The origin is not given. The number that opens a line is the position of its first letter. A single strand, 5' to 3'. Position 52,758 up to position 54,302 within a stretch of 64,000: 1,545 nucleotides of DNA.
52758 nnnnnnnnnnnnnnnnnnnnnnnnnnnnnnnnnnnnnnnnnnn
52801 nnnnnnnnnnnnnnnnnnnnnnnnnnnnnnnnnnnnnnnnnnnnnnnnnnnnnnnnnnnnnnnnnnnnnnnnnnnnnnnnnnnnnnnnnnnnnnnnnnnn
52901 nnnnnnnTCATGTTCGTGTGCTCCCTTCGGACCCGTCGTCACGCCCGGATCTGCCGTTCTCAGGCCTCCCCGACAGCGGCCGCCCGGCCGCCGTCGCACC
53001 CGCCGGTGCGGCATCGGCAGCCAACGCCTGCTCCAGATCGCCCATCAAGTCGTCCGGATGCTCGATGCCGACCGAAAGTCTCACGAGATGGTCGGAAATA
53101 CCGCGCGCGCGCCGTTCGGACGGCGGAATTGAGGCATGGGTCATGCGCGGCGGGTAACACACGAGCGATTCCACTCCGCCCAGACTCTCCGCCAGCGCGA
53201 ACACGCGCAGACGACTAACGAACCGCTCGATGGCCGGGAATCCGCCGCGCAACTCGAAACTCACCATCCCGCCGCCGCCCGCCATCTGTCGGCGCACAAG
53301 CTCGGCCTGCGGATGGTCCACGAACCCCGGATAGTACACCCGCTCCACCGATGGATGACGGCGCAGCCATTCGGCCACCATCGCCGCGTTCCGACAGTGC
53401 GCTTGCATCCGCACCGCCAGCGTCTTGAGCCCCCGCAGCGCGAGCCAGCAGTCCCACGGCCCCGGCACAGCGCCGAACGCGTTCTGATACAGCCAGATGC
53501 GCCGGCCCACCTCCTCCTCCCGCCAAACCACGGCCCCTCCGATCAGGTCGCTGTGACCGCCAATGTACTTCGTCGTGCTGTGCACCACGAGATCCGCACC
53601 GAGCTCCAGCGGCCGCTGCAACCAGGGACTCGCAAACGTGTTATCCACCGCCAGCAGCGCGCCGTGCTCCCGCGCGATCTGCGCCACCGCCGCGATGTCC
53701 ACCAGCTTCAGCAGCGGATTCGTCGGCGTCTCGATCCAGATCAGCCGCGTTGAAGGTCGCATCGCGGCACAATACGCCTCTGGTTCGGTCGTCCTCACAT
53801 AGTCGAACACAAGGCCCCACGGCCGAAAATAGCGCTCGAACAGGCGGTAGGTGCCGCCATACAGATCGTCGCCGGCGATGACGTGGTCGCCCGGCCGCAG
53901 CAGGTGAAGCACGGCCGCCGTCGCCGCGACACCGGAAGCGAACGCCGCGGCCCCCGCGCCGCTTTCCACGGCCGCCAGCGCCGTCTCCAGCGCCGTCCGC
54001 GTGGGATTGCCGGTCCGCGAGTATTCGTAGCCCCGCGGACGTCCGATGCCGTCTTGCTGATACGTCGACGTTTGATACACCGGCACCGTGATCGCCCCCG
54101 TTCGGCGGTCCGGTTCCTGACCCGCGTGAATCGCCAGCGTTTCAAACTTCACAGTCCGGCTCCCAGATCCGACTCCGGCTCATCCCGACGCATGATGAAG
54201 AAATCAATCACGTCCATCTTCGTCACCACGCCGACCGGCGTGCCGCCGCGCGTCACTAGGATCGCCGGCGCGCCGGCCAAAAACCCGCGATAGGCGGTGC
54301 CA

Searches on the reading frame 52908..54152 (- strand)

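Call 14: search_protein_families(library=pfam, proteins=[window:52908-54152:-], max_evalue=0.001)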
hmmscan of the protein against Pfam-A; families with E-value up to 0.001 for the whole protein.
window:52908-54152:- (414 aa): 3 families
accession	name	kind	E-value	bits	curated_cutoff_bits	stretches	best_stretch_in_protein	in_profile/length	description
PF01053.26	Cys_Met_Meta_PP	-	1.6e-150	501.4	27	1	4-377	1-380/381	Cys/Met metabolism PLP-dependent enzyme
PF00155.27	Aminotran_1_2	-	0.00027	20.7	19.7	1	53-174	45-189/361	Aminotransferase class I and II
PF06838.17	Met_gamma_lyase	-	0.001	18.2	24.2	0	130-215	151-243/405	Methionine gamma-lyase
